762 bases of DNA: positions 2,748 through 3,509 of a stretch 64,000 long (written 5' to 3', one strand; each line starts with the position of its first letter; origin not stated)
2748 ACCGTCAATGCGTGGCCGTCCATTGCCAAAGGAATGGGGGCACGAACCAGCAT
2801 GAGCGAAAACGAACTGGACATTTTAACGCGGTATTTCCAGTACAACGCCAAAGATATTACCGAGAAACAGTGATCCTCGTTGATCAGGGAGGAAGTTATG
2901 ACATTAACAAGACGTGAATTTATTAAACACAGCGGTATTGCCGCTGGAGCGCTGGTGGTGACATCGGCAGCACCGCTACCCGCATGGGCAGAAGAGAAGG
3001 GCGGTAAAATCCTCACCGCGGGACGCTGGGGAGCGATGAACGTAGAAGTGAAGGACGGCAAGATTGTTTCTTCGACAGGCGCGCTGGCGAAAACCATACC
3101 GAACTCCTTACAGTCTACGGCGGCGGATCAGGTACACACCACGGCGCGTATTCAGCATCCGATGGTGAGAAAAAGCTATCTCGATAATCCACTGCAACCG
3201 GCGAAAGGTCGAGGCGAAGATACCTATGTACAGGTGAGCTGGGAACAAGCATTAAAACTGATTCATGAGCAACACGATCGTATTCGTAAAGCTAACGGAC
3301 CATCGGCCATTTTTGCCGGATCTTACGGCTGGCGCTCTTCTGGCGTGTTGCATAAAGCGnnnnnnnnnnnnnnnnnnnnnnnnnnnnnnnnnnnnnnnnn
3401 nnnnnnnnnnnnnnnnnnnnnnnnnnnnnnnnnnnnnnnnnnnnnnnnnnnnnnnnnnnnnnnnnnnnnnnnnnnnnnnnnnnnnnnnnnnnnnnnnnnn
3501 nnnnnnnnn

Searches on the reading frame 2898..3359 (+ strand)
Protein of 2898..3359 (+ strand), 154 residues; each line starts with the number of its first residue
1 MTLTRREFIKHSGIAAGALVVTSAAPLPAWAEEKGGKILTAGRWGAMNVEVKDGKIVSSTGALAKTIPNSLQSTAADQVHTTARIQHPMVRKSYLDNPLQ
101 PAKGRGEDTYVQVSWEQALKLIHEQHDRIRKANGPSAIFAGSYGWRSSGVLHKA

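Call 37: list_cluster_members(proteins=[window:2898-3359:+, window:2898-3371:+, window:2898-3437:+, window:2898-3482:+, window:2898-3485:+, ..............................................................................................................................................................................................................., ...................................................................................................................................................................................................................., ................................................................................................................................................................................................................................, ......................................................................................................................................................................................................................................, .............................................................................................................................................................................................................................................])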
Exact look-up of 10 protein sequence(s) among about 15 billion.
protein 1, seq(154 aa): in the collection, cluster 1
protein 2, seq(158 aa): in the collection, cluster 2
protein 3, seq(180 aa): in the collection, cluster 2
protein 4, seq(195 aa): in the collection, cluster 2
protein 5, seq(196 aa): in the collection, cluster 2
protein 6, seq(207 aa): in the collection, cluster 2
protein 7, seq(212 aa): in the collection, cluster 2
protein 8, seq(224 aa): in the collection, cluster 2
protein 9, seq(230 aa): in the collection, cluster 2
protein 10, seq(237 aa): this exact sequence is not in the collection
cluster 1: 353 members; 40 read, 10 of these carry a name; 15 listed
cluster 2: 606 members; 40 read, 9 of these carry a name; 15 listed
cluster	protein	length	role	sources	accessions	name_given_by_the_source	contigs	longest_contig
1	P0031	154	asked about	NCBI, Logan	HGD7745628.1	TPA: molybdopterin-dependent oxidoreductase, partial [Escherichia coli]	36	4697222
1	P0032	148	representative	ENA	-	-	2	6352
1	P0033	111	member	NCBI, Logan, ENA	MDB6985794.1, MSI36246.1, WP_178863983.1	twin-arginine translocation signal domain-containing protein, partial [Escherichia coli]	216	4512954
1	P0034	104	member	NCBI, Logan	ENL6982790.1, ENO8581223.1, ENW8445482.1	twin-arginine translocation signal domain-containing protein, partial [Escherichia coli]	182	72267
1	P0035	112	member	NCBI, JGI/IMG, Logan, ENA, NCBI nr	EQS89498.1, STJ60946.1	trimethylamine-N-oxide reductase 2 [Escherichia coli HVH 164 (4-5953081)]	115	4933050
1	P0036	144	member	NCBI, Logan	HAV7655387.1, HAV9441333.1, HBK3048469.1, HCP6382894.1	molybdopterin-dependent oxidoreductase, partial [Klebsiella pneumoniae]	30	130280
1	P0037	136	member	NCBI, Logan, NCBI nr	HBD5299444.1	TPA: molybdopterin-dependent oxidoreductase, partial [Escherichia coli] | molybdopterin-dependent oxidoreductase [Escherichia coli]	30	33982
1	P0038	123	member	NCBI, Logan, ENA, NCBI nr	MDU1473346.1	MAG: twin-arginine translocation signal domain-containing protein, partial [Escherichia ... | twin-arginine translocation signal domain-containing protein [Escherichia coli]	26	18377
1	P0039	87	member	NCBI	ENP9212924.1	twin-arginine translocation signal domain-containing protein, partial [Escherichia coli]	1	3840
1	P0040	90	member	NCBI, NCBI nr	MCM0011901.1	trimethylamine-N-oxide reductase TorA, partial [Klebsiella pneumoniae] | trimethylamine-N-oxide reductase TorA [Klebsiella pneumoniae]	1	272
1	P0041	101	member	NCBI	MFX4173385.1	twin-arginine translocation signal domain-containing protein, partial [Escherichia coli]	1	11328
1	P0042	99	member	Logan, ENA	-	-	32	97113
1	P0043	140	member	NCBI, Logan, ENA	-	-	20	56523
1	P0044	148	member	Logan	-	-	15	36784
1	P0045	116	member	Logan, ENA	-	-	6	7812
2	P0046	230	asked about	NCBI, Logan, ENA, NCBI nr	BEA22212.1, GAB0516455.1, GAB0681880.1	hypothetical protein BT09F20_44550 [Escherichia coli] | hypothetical protein VEE13_28620 [Escherichia coli]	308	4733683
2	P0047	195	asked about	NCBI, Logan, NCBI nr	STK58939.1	trimethylamine-N-oxide reductase 2 [Escherichia coli]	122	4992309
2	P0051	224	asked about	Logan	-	-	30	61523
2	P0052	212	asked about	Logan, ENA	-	-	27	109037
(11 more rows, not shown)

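Call 39: find_encoding_contigs(protein=P0046, flank=2600, max_places=10)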
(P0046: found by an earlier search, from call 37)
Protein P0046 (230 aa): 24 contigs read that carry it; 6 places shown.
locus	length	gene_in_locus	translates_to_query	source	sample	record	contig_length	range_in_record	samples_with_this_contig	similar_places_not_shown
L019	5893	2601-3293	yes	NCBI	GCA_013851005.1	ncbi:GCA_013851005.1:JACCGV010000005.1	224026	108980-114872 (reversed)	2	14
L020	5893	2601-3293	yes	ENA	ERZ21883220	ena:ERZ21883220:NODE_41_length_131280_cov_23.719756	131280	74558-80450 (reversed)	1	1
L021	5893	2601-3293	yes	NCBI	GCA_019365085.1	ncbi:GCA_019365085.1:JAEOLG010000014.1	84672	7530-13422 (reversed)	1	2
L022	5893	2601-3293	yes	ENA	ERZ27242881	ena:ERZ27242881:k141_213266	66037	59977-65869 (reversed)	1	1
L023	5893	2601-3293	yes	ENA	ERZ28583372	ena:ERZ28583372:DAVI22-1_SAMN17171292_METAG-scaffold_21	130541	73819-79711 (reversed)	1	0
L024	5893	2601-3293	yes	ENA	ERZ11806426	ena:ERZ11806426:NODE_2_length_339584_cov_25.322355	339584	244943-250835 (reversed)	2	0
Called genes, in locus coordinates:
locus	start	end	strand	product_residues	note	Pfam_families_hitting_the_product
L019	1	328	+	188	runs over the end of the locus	PF06185:YecM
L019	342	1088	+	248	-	PF03932:CutC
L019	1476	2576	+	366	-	PF03264:Cytochrom_NNT, PF22113:Mtrc-MtrF_II-IV_dom (faint), PF09699:Paired_CXXCH_1 (faint), PF14522:Cytochrome_C7 (faint), PF14537:Cytochrom_c3_2 (faint)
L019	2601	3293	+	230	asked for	PF18364:Molybdopterin_N, PF00384:Molybdopterin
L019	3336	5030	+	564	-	PF00384:Molybdopterin, PF01568:Molydop_binding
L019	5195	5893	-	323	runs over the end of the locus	PF08003:Methyltransf_9, PF13489:Methyltransf_23, PF13847:Methyltransf_31 (weak), PF08241:Methyltransf_11 (weak), PF08242:Methyltransf_12 (weak), PF13649:Methyltransf_25 (weak)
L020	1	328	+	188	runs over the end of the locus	PF06185:YecM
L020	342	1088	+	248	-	PF03932:CutC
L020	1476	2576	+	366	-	PF03264:Cytochrom_NNT, PF09699:Paired_CXXCH_1 (faint), PF14522:Cytochrome_C7 (faint), PF22113:Mtrc-MtrF_II-IV_dom (faint)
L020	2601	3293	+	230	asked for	PF18364:Molybdopterin_N, PF00384:Molybdopterin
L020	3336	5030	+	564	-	PF00384:Molybdopterin, PF01568:Molydop_binding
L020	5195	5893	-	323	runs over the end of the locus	PF08003:Methyltransf_9, PF13489:Methyltransf_23, PF13847:Methyltransf_31 (weak), PF08241:Methyltransf_11 (weak), PF08242:Methyltransf_12 (weak), PF13649:Methyltransf_25 (weak)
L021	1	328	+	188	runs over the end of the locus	PF06185:YecM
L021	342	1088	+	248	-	PF03932:CutC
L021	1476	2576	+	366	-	PF03264:Cytochrom_NNT, PF22113:Mtrc-MtrF_II-IV_dom (faint), PF09699:Paired_CXXCH_1 (faint), PF14522:Cytochrome_C7 (faint), PF14537:Cytochrom_c3_2 (faint)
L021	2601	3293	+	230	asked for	PF18364:Molybdopterin_N, PF00384:Molybdopterin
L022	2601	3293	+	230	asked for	PF18364:Molybdopterin_N, PF00384:Molybdopterin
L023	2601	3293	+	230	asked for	PF18364:Molybdopterin_N, PF00384:Molybdopterin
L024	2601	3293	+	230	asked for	PF18364:Molybdopterin_N, PF00384:Molybdopterin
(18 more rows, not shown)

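Call 40: find_encoding_contigs(protein=P0047, flank=2600, max_places=10)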
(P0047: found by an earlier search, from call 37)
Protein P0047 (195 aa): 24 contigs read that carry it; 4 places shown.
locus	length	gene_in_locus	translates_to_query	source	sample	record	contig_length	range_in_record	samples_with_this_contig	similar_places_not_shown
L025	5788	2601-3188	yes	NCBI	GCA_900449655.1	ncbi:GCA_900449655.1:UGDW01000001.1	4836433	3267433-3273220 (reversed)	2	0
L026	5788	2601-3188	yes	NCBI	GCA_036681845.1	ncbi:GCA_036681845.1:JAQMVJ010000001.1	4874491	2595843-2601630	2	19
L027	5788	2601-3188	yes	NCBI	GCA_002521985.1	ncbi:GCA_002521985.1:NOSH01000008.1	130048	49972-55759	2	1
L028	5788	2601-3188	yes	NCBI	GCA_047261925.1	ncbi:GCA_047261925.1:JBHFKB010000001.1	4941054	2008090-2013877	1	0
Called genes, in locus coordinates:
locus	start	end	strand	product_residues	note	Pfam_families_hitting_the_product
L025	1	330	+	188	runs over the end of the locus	PF06185:YecM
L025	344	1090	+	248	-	PF03932:CutC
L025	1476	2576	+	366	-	PF03264:Cytochrom_NNT, PF22113:Mtrc-MtrF_II-IV_dom (faint), PF09699:Paired_CXXCH_1 (faint), PF14522:Cytochrome_C7 (faint), PF14537:Cytochrom_c3_2 (faint)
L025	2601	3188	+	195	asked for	PF18364:Molybdopterin_N, PF00384:Molybdopterin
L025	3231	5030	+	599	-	PF00384:Molybdopterin, PF01568:Molydop_binding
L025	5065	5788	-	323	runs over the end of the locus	PF08003:Methyltransf_9, PF13489:Methyltransf_23, PF13847:Methyltransf_31 (weak), PF08241:Methyltransf_11 (weak), PF08242:Methyltransf_12 (weak), PF13649:Methyltransf_25 (weak)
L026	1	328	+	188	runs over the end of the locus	PF06185:YecM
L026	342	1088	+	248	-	PF03932:CutC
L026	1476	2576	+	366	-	PF03264:Cytochrom_NNT, PF22113:Mtrc-MtrF_II-IV_dom (faint), PF09699:Paired_CXXCH_1 (faint), PF14522:Cytochrome_C7 (faint), PF14537:Cytochrom_c3_2 (faint)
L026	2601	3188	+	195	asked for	PF18364:Molybdopterin_N, PF00384:Molybdopterin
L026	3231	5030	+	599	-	PF00384:Molybdopterin, PF01568:Molydop_binding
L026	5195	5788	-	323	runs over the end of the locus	PF08003:Methyltransf_9, PF13489:Methyltransf_23, PF13847:Methyltransf_31 (weak), PF08241:Methyltransf_11 (weak), PF08242:Methyltransf_12 (weak), PF13649:Methyltransf_25 (weak)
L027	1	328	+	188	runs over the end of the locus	PF06185:YecM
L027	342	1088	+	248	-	PF03932:CutC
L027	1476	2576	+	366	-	PF03264:Cytochrom_NNT, PF22113:Mtrc-MtrF_II-IV_dom (faint), PF09699:Paired_CXXCH_1 (faint), PF14522:Cytochrome_C7 (faint), PF14537:Cytochrom_c3_2 (faint)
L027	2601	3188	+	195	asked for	PF18364:Molybdopterin_N, PF00384:Molybdopterin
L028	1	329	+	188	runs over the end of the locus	PF06185:YecM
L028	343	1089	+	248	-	PF03932:CutC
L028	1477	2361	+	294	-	PF03264:Cytochrom_NNT, PF09699:Paired_CXXCH_1 (faint), PF14522:Cytochrome_C7 (faint), PF14537:Cytochrom_c3_2 (faint), PF22113:Mtrc-MtrF_II-IV_dom (faint)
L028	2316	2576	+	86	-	-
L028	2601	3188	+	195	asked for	PF18364:Molybdopterin_N, PF00384:Molybdopterin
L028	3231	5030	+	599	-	PF00384:Molybdopterin, PF01568:Molydop_binding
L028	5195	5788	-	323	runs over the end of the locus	PF08003:Methyltransf_9, PF13489:Methyltransf_23, PF13847:Methyltransf_31 (weak), PF08241:Methyltransf_11 (weak), PF08242:Methyltransf_12 (weak), PF13649:Methyltransf_25 (weak)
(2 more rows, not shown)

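Call 41: find_encoding_contigs(protein=P0051, flank=2600, max_places=10)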
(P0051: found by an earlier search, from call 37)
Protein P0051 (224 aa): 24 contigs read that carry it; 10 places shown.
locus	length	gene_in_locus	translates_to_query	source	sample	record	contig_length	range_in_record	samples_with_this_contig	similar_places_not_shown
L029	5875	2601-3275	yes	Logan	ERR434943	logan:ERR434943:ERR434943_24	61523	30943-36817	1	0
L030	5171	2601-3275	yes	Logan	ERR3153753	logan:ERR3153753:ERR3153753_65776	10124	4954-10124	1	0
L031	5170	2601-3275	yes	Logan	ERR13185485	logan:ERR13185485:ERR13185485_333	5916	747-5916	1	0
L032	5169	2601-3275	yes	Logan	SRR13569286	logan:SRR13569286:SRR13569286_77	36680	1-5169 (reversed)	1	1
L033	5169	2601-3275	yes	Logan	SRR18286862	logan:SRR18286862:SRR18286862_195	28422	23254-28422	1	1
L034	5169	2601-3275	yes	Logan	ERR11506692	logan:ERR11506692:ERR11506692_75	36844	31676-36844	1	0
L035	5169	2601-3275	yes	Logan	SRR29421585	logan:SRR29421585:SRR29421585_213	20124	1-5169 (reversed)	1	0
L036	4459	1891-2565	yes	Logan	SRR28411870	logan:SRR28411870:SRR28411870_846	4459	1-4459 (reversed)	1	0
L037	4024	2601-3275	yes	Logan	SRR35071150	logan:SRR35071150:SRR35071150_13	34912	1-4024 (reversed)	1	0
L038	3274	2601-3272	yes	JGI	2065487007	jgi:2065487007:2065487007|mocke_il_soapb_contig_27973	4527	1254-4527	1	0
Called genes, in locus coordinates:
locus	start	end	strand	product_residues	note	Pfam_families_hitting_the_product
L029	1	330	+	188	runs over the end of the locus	PF06185:YecM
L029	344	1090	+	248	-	PF03932:CutC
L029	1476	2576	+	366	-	PF03264:Cytochrom_NNT, PF22113:Mtrc-MtrF_II-IV_dom (faint), PF09699:Paired_CXXCH_1 (faint), PF14522:Cytochrome_C7 (faint), PF14537:Cytochrom_c3_2 (faint)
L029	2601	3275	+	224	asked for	PF18364:Molybdopterin_N, PF00384:Molybdopterin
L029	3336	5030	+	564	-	PF00384:Molybdopterin, PF01568:Molydop_binding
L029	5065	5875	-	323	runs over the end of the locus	PF08003:Methyltransf_9, PF13489:Methyltransf_23, PF13847:Methyltransf_31 (weak), PF08241:Methyltransf_11 (weak), PF08242:Methyltransf_12 (weak), PF13649:Methyltransf_25 (weak)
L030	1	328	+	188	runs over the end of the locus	PF06185:YecM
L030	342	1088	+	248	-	PF03932:CutC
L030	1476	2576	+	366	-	PF03264:Cytochrom_NNT, PF22113:Mtrc-MtrF_II-IV_dom (faint), PF09699:Paired_CXXCH_1 (faint), PF14522:Cytochrome_C7 (faint), PF14537:Cytochrom_c3_2 (faint)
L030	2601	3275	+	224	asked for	PF18364:Molybdopterin_N, PF00384:Molybdopterin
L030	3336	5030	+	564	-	PF00384:Molybdopterin, PF01568:Molydop_binding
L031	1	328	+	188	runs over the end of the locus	PF06185:YecM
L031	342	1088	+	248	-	PF03932:CutC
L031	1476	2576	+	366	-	PF03264:Cytochrom_NNT, PF22113:Mtrc-MtrF_II-IV_dom (faint), PF09699:Paired_CXXCH_1 (faint), PF14522:Cytochrome_C7 (faint), PF14537:Cytochrom_c3_2 (faint)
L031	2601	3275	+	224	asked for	PF18364:Molybdopterin_N, PF00384:Molybdopterin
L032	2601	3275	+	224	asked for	PF18364:Molybdopterin_N, PF00384:Molybdopterin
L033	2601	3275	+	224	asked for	PF18364:Molybdopterin_N, PF00384:Molybdopterin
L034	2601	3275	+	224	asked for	PF18364:Molybdopterin_N, PF00384:Molybdopterin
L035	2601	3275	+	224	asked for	PF18364:Molybdopterin_N, PF00384:Molybdopterin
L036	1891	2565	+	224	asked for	PF18364:Molybdopterin_N, PF00384:Molybdopterin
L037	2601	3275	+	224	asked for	PF18364:Molybdopterin_N, PF00384:Molybdopterin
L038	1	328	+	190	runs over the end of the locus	PF06185:YecM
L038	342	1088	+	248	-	PF03932:CutC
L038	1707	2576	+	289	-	PF03264:Cytochrom_NNT, PF09626:DHC (faint), PF22113:Mtrc-MtrF_II-IV_dom (faint), PF14522:Cytochrome_C7 (faint)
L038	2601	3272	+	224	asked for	PF18364:Molybdopterin_N, PF00384:Molybdopterin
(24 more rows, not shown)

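Call 43: find_encoding_contigs(protein=P0052, flank=2600, max_places=10)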
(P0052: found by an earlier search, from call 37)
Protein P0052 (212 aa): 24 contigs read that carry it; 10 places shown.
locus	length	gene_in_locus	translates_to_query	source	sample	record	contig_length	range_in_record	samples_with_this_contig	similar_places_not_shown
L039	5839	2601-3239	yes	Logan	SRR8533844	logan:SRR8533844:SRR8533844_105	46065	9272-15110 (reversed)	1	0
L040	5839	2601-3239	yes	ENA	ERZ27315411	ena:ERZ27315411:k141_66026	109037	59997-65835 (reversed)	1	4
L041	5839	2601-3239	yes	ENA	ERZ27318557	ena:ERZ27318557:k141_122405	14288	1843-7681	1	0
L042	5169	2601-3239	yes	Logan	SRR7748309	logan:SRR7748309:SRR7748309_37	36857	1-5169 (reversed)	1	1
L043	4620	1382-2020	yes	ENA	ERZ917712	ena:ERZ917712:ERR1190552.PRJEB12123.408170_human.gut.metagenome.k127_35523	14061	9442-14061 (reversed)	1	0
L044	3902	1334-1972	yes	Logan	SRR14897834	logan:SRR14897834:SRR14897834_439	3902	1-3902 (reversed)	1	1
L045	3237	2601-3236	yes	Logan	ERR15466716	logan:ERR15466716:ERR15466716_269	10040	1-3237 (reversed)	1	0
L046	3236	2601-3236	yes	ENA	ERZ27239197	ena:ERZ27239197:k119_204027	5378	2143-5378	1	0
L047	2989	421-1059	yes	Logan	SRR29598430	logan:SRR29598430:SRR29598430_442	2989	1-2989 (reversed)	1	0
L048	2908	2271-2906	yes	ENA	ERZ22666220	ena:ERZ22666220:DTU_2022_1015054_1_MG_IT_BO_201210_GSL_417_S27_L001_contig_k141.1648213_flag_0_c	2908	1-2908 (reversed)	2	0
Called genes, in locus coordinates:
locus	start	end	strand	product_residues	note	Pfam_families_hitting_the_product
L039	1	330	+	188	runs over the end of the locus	PF06185:YecM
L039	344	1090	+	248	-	PF03932:CutC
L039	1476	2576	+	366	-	PF03264:Cytochrom_NNT, PF22113:Mtrc-MtrF_II-IV_dom (faint), PF09699:Paired_CXXCH_1 (faint), PF14522:Cytochrome_C7 (faint), PF14537:Cytochrom_c3_2 (faint)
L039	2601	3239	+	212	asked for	PF18364:Molybdopterin_N, PF00384:Molybdopterin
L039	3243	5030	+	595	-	PF00384:Molybdopterin, PF01568:Molydop_binding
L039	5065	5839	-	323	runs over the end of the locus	PF08003:Methyltransf_9, PF13489:Methyltransf_23, PF13847:Methyltransf_31 (weak), PF08241:Methyltransf_11 (weak), PF08242:Methyltransf_12 (weak), PF13649:Methyltransf_25 (weak)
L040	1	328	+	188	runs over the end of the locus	PF06185:YecM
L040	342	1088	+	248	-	PF03932:CutC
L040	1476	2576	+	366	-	PF03264:Cytochrom_NNT, PF22113:Mtrc-MtrF_II-IV_dom (faint), PF09699:Paired_CXXCH_1 (faint), PF14522:Cytochrome_C7 (faint), PF14537:Cytochrom_c3_2 (faint)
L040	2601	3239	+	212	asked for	PF18364:Molybdopterin_N, PF00384:Molybdopterin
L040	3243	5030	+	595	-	PF00384:Molybdopterin, PF01568:Molydop_binding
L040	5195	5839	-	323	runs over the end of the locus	PF08003:Methyltransf_9, PF13489:Methyltransf_23, PF13847:Methyltransf_31 (weak), PF08241:Methyltransf_11 (weak), PF08242:Methyltransf_12 (weak), PF13649:Methyltransf_25 (weak)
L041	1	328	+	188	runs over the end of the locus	PF06185:YecM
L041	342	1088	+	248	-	PF03932:CutC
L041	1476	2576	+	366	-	PF03264:Cytochrom_NNT, PF22113:Mtrc-MtrF_II-IV_dom (faint), PF09699:Paired_CXXCH_1 (faint), PF14522:Cytochrome_C7 (faint), PF14537:Cytochrom_c3_2 (faint)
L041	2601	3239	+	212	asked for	PF18364:Molybdopterin_N, PF00384:Molybdopterin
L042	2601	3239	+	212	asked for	PF18364:Molybdopterin_N, PF00384:Molybdopterin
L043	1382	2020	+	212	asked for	PF18364:Molybdopterin_N, PF00384:Molybdopterin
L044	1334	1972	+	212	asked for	PF18364:Molybdopterin_N, PF00384:Molybdopterin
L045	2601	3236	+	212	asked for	PF18364:Molybdopterin_N, PF00384:Molybdopterin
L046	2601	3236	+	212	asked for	PF18364:Molybdopterin_N, PF00384:Molybdopterin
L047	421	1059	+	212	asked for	PF18364:Molybdopterin_N, PF00384:Molybdopterin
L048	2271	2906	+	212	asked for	PF18364:Molybdopterin_N, PF00384:Molybdopterin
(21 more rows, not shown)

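Call 44: find_encoding_contigs(protein=window:2898-3329:+, flank=2600, max_places=10)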
Protein seq(144 aa) (144 aa): 24 contigs read that carry it; 10 places shown.
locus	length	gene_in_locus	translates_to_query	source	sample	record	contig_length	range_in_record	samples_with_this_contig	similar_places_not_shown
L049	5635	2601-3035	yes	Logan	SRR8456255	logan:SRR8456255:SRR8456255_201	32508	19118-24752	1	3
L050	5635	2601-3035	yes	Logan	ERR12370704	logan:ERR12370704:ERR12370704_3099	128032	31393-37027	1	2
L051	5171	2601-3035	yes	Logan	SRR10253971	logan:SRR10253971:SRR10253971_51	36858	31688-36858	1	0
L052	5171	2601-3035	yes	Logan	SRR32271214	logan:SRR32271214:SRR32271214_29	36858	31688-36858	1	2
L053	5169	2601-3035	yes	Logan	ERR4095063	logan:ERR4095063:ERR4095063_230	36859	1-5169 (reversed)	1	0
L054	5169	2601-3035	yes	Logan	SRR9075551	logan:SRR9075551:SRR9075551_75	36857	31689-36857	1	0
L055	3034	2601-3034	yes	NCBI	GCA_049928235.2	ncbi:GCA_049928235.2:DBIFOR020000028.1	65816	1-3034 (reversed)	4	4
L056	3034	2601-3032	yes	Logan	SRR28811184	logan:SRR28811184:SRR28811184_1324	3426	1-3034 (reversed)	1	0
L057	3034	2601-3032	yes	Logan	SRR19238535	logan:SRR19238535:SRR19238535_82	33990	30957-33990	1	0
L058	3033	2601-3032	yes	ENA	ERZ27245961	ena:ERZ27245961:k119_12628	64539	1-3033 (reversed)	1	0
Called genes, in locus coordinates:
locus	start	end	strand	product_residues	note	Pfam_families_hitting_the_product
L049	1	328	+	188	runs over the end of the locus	PF06185:YecM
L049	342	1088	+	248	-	PF03932:CutC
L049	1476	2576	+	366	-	PF03264:Cytochrom_NNT, PF22113:Mtrc-MtrF_II-IV_dom (faint), PF09699:Paired_CXXCH_1 (faint), PF14522:Cytochrome_C7 (faint), PF14537:Cytochrom_c3_2 (faint)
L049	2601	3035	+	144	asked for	PF18364:Molybdopterin_N, PF00384:Molybdopterin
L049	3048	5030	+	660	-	PF00384:Molybdopterin, PF01568:Molydop_binding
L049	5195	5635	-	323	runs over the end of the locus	PF08003:Methyltransf_9, PF13489:Methyltransf_23, PF13847:Methyltransf_31 (weak), PF08241:Methyltransf_11 (weak), PF08242:Methyltransf_12 (weak), PF13649:Methyltransf_25 (weak)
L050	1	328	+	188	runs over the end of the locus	PF06185:YecM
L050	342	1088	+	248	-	PF03932:CutC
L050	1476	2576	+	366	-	PF03264:Cytochrom_NNT, PF22113:Mtrc-MtrF_II-IV_dom (faint), PF09699:Paired_CXXCH_1 (faint), PF14522:Cytochrome_C7 (faint), PF14537:Cytochrom_c3_2 (faint)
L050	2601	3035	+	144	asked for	PF18364:Molybdopterin_N, PF00384:Molybdopterin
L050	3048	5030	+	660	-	PF00384:Molybdopterin, PF01568:Molydop_binding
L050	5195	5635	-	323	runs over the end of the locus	PF08003:Methyltransf_9, PF13489:Methyltransf_23, PF13847:Methyltransf_31 (weak), PF08241:Methyltransf_11 (weak), PF08242:Methyltransf_12 (weak), PF13649:Methyltransf_25 (weak)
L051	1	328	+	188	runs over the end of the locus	PF06185:YecM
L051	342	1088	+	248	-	PF03932:CutC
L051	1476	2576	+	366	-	PF03264:Cytochrom_NNT, PF22113:Mtrc-MtrF_II-IV_dom (faint), PF09699:Paired_CXXCH_1 (faint), PF14522:Cytochrome_C7 (faint), PF14537:Cytochrom_c3_2 (faint)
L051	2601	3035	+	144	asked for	PF18364:Molybdopterin_N, PF00384:Molybdopterin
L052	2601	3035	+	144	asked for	PF18364:Molybdopterin_N, PF00384:Molybdopterin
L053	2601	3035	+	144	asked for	PF18364:Molybdopterin_N, PF00384:Molybdopterin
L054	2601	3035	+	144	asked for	PF18364:Molybdopterin_N, PF00384:Molybdopterin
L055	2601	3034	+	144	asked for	PF18364:Molybdopterin_N, PF00384:Molybdopterin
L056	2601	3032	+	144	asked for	PF18364:Molybdopterin_N, PF00384:Molybdopterin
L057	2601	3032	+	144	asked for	PF18364:Molybdopterin_N, PF00384:Molybdopterin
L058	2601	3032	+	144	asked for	PF18364:Molybdopterin_N, PF00384:Molybdopterin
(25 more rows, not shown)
